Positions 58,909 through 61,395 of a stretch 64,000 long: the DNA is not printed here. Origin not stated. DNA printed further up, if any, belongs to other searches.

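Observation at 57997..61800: Cupin sugar isomerase + unusually short glycyl-radical enzyme + activase: candidate undescribed radical sugar pathway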

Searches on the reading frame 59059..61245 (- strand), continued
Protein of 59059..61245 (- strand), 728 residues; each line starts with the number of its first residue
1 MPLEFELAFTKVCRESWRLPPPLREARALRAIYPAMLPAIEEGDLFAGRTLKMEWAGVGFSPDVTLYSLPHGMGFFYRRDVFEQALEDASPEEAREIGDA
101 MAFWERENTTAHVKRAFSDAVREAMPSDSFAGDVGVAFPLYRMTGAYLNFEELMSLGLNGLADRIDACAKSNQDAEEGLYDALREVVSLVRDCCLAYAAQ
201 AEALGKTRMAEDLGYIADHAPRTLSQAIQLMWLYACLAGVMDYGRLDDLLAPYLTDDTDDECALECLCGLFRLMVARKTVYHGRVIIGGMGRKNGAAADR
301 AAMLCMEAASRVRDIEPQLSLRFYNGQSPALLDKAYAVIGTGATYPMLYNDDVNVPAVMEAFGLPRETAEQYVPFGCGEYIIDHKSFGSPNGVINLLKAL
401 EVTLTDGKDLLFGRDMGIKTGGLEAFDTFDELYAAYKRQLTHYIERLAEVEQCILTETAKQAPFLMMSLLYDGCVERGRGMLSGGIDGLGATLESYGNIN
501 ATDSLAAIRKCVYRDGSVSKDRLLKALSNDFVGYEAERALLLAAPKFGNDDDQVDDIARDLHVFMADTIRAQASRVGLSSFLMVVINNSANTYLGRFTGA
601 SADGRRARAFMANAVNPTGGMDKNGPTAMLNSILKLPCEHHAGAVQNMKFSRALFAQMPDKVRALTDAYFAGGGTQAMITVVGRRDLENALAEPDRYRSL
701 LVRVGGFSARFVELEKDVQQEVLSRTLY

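Call 71: search_protein_families(library=ncbifam, proteins=[L038:1301-2833:+, L066:5971-6963:-, L038:6186-6944:+, L038:11120-12139:+, L073:12124-13119:+, L038:2823-3713:+, L038:3716-5029:+, L088:13031-14071:+, L088:8665-9483:+, L088:7703-8668:+], max_evalue=1e-8)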
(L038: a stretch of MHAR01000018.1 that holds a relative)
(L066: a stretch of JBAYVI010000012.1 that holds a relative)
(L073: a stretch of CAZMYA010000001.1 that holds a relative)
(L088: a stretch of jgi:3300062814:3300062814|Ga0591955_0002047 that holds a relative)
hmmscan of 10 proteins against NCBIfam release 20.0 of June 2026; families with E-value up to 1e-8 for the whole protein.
L038:1301-2833:+ (510 aa): 12 families
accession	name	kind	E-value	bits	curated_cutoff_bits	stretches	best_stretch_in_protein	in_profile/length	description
TIGR01312.1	XylB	equivalog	1.2e-176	588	380.25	1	5-494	1-480/481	xylulokinase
NF011601.0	PRK15027.1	equivalog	1.2e-125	419.7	912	1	4-498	2-480/484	xylulokinase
TIGR01314.1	gntK_FGGY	equivalog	1.4e-95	320.7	648.55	1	3-504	1-500/505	gluconokinase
NF008187.0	PRK10939.1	equivalog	3.2e-78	263.6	528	1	1-496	3-502/521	autoinducer-2 kinase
TIGR01311.1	glycerol_kin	equivalog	1.6e-69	234.5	590.35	1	3-479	2-476/496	glycerol kinase GlpK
NF000756.0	PRK00047.1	subfamily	3.2e-65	220.3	498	1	2-481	5-479/502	glycerol kinase GlpK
NF003154.0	PRK04123.1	equivalog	4.8e-54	184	428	1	1-499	3-539/554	ribulokinase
TIGR01315.1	5C_CHO_kinase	subfamily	5.1e-49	167.4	408.7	1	4-494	2-534/541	FGGY family pentulose kinase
TIGR02628.1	fuculo_kin_coli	equivalog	3.4e-46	158.2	470.9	1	7-476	6-465/465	L-fuculokinase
TIGR01234.1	L-ribulokinase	equivalog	3.7e-45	154.7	583.25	1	2-494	1-527/536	ribulokinase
TIGR02627.1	rhamnulo_kin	equivalog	2.6e-22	79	527.95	1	56-222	52-218/454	rhamnulokinase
NF007925.0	PRK10640.1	equivalog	9.4e-20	70.5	639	1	4-217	6-219/489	rhamnulokinase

L066:5971-6963:- (330 aa): 6 families
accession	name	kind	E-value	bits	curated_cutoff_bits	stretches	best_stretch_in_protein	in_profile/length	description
TIGR01293.1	Kv_beta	subfamily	3.6e-117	391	365.4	1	1-318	1-318/319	voltage-dependent potassium channel subunit beta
NF007388.0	PRK09912.1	subfamily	2.7e-59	200.8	448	1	1-315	13-329/346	L-glyceraldehyde 3-phosphate reductase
NF049922.1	MethglyxlRedYdjG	equivalog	5.6e-34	117.6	550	1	3-312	3-315/326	NADH-dependent methylglyoxal reductase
NF007912.0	PRK10625.1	equivalog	1.9e-26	93.3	415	1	1-320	1-339/346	NADP(H)-dependent aldo-keto reductase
NF007695.0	PRK10376.1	subfamily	4.2e-12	45.7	280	0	22-187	31-194/290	oxidoreductase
NF008377.0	PRK11172.1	equivalog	5.3e-11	42.2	327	0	30-170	15-147/267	2,5-didehydrogluconate reductase DkgB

L038:6186-6944:+ (252 aa): 0 families

L038:11120-12139:+ (339 aa): 0 families

L073:12124-13119:+ (331 aa): 9 families
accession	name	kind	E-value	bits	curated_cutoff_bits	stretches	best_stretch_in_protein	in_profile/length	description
TIGR04380.1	myo_inos_iolG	equivalog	1.7e-35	122.5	355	1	4-328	1-329/330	inositol 2-dehydrogenase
NF052479.1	LevoglcsnDh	equivalog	3.2e-27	95.2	650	1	3-210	2-215/386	levoglucosan dehydrogenase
NF040723.1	UDP-GlcNAcDh_Arch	equivalog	7.7e-26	91.3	450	1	5-322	1-301/302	UDP-N-acetylglucosamine 3-dehydrogenase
NF052679.1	InsChiInosDhIolG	equivalog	2.5e-20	72.8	540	1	5-330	3-327/343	bifunctional inositol 2-dehydrogenase/D-chiro-inositol 1-dehydrogenase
NF008607.0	PRK11579.1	subfamily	1.7e-19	70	330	1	1-206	1-198/346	oxidoreductase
NF041392.1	XylDh_Gfo6_Halo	equivalog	1.8e-17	63.2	350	1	3-330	15-350/350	D-xylose 1-dehydrogenase Gfo6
NF007574.0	PRK10206.1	equivalog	2.2e-15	56.6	352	1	5-257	3-245/345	oxidoreductase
NF058561.1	BT_2158_fam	equivalog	4.5e-10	38.7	750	1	6-151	35-179/487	glycoside 3-dehydrogenase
NF058563.1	BT_2159_fam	equivalog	6.7e-09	35.2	650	1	5-190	1-176/350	disaccharide 3-dehydrogenase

L038:2823-3713:+ (296 aa): 4 families
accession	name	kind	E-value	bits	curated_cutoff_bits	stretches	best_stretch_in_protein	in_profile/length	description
NF008036.0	PRK10768.1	equivalog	1.6e-28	99.7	382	1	6-290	1-294/304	ribonucleoside hydrolase RihC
NF052221.1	UridNuclsHydUriH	equivalog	4.8e-24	85.1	450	1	9-290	1-300/310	uridine-preferring nucleoside hydrolase UriH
NF007761.0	PRK10443.1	equivalog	1.2e-20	73.8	433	1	6-268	1-275/311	pyrimidine-specific ribonucleoside hydrolase RihA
NF007417.0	PRK09955.1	equivalog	1.2e-15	57.2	459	1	7-202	3-200/313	ribosylpyrimidine nucleosidase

L038:3716-5029:+ (437 aa): 3 families
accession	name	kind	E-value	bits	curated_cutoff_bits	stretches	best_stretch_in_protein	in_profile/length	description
NF008211.0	PRK10974.1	equivalog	2.4e-36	125.3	411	1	24-435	18-432/439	sn-glycerol-3-phosphate ABC transporter substrate-binding protein UgpB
NF007011.0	PRK09474.1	equivalog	3e-15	55.9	291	1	5-429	3-393/396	maltose/maltodextrin ABC transporter substrate-binding protein MalE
TIGR03850.1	bind_CPR_0540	equivalog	1.3e-13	50.4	299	1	9-369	4-374/437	carbohydrate ABC transporter substrate-binding protein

L088:13031-14071:+ (346 aa): 0 families

L088:8665-9483:+ (272 aa): 2 families
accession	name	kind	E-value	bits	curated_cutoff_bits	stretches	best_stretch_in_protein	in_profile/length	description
TIGR04379.1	myo_inos_iolE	equivalog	2.5e-35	122.4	290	1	18-267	21-287/290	myo-inosose-2 dehydratase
NF041099.2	keto_glucon_epim_IolO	equivalog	6.8e-09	35.4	300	0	152-269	163-267/269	5-keto-L-gluconate epimerase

L088:7703-8668:+ (321 aa): 17 families
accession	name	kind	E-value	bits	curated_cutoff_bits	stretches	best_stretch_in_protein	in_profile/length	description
NF041097.1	keto_inos_dh_IolM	equivalog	1e-25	90.2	450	2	119-306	187-376/389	scyllo-inosose 3-dehydrogenase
NF007489.0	PRK10083.1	equivalog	9.8e-24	83.9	376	2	7-83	5-81/339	Zn-dependent oxidoreductase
TIGR03989.1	Rxyl_3153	subfamily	1.3e-22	80.6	440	1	7-95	7-95/370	NDMA-dependent alcohol dehydrogenase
NF003808.0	PRK05396.1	equivalog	3.3e-22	78.8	380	2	93-296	121-317/341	L-threonine 3-dehydrogenase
TIGR00692.1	tdh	equivalog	1.4e-20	73.6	458.35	2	92-304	118-325/340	L-threonine 3-dehydrogenase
TIGR03451.1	mycoS_dep_FDH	equivalog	7.7e-18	64.4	512.9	1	13-85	13-84/358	S-(hydroxymethyl)mycothiol dehydrogenase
NF006940.0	PRK09422.1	equivalog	1.6e-16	60.2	344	0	7-104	5-102/338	alcohol dehydrogenase AdhP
TIGR02818.1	adh_III_F_hyde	equivalog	2.6e-16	59.7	543.95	1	12-97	12-97/368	S-(hydroxymethyl)glutathione dehydrogenase/class III alcohol dehydrogenase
NF010344.0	PRK13771.1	subfamily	2.7e-16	59.5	349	1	11-98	10-97/334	putative alcohol dehydrogenase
NF008024.0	PRK10754.1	subfamily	1e-15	57.7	348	1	13-151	15-156/327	NADPH:quinone reductase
NF007642.0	PRK10309.1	equivalog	1.4e-14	54.1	550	0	84-241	108-264/347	galactitol-1-phosphate 5-dehydrogenase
NF041172.1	AcrlCoa_red_Thmprot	equivalog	6.1e-14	51.7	500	1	10-102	8-101/334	acryloyl-CoA reductase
TIGR03366.1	HpnZ_proposed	hypoth_equivalog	1.5e-12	47.3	328.1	0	103-237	121-253/315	putative phosphonate catabolism associated alcohol dehydrogenase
TIGR01202.1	bchC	equivalog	2.6e-12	46.5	291.25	1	3-315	2-303/308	chlorophyll synthesis pathway protein BchC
TIGR02824.1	quinone_pig3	subfamily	3e-12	46.2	296.8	1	10-216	11-218/325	putative NAD(P)H quinone oxidoreductase, PIG3 family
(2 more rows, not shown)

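Call 77: search_protein_families(library=pfam, proteins=[L092:7329-9368:+, L092:4926-7091:-, L092:15054-16334:+, L092:13091-14068:+, L086:4682-5347:+, L088:9504-9998:+, L088:6030-7688:+], max_evalue=0.05)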
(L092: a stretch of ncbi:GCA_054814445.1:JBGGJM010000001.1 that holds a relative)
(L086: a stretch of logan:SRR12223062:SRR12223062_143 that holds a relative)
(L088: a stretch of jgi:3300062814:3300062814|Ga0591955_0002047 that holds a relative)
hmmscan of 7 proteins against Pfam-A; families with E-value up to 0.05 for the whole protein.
L092:7329-9368:+ (679 aa): 2 families
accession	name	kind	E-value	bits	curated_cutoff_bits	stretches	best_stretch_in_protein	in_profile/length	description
PF00128.31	Alpha-amylase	-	4.8e-17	62.8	22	2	287-358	17-89/446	Alpha amylase, catalytic domain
PF23915.1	SusG_C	-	0.0024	18.6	27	1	619-672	1-59/62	Alpha-amylase SusG C-terminal domain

L092:4926-7091:- (721 aa): 0 families

L092:15054-16334:+ (426 aa): 2 families
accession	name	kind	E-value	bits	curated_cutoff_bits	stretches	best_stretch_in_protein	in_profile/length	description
PF00331.26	Glyco_hydro_10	-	5.4e-30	105.1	22.1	1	88-352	46-308/311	Glycosyl hydrolase family 10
PF05870.17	PA_decarbox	-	0.042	13.9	24.6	0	117-162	78-120/158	Phenolic acid decarboxylase (PAD)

L092:13091-14068:+ (325 aa): 1 family
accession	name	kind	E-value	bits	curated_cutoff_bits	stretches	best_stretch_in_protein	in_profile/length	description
PF04909.20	Amidohydro_2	-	4e-05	24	26.4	1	39-247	64-254/289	Amidohydrolase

L086:4682-5347:+ (221 aa): 1 family
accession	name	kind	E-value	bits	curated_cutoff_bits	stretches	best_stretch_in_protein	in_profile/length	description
PF16161.11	DUF4867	-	4.7e-76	255.2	28.7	1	4-214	2-201/201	Domain of unknown function (DUF4867)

L088:9504-9998:+ (164 aa): 2 families
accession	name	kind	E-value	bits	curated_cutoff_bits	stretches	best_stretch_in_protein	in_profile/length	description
PF04115.18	Ureidogly_lyase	-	2.1e-05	24.7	23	1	91-158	95-161/162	Ureidoglycolate lyase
PF16161.11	DUF4867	-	0.0092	16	28.7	0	95-144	108-157/201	Domain of unknown function (DUF4867)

L088:6030-7688:+ (552 aa): 3 families
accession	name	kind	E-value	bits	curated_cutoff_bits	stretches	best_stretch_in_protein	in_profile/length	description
PF07745.19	Glyco_hydro_53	-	0.003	17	24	1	154-267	139-251/340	Glycosyl hydrolase family 53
PF08402.16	TOBE_2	-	0.016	15.7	21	0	440-529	3-73/76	TOBE domain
PF02057.21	Glyco_hydro_59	-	0.028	14.2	27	1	83-189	71-174/294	Glycosyl hydrolase family 59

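Call 87: find_encoding_contigs(protein=P0062, flank=10000, max_places=1)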
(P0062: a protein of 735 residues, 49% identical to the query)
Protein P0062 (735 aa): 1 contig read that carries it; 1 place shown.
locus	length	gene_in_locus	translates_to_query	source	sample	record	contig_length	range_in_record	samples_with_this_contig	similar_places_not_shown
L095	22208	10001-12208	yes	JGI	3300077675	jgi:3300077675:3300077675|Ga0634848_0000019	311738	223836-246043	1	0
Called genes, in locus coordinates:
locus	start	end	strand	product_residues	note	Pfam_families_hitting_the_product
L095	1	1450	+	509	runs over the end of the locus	PF13416:SBP_bac_8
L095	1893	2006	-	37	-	-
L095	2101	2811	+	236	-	PF00480:ROK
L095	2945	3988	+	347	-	PF01380:SIS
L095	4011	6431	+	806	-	PF01074:Glyco_hydro_38N, PF09261:Alpha-mann_mid, PF07748:Glyco_hydro_38C, PF17677:Glyco_hydro38C2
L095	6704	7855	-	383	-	PF01408:GFO_IDH_MocA, PF22725:GFO_IDH_MocA_C3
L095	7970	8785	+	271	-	PF02311:AraC_binding (weak), PF12833:HTH_18, PF00165:HTH_AraC (weak)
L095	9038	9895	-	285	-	PF02311:AraC_binding, PF12833:HTH_18, PF00165:HTH_AraC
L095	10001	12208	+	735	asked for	PF02901:PFL-like, PF01228:Gly_radical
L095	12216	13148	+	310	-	PF13353:Fer4_12, PF12797:Fer4_2 (faint), PF12838:Fer4_7 (faint), PF00037:Fer4 (weak), PF12837:Fer4_6 (weak), PF14697:Fer4_21 (weak), PF13187:Fer4_9 (weak), PF04055:Radical_SAM (weak), +3 more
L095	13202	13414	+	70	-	-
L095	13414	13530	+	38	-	-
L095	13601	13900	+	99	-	-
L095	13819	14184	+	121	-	-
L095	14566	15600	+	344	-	PF01208:URO-D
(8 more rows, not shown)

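Call 91: search_protein_representatives(protein=window:59059-61245:-)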
Query: 728 residues. Proteins with E-value up to 0.001 (for the whole library): 4887; up to 1e-10: 2956; up to 1e-30: 1356. The best 150 are listed.
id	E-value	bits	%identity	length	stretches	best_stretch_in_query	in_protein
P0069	1.9e-217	740.5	50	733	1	4-728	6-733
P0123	2.4e-197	674.0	49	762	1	3-727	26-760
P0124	1.7e-187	641.4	46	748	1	9-728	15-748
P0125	6.1e-184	629.7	46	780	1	23-728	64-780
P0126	1.1e-182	625.6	47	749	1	8-728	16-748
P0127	5.1e-180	616.7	46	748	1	22-728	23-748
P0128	1.4e-177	608.7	47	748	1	4-728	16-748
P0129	1.9e-175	601.6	46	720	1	32-728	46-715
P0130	2.5e-175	601.2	46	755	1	9-728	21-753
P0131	2.5e-174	597.9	44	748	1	7-728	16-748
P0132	4.3e-174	597.1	47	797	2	100-728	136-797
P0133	1.4e-172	592.2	47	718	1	6-727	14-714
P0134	2.1e-169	581.6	41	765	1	8-728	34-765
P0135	7.0e-169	579.9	46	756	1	5-728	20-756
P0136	1.7e-167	575.3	43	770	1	4-727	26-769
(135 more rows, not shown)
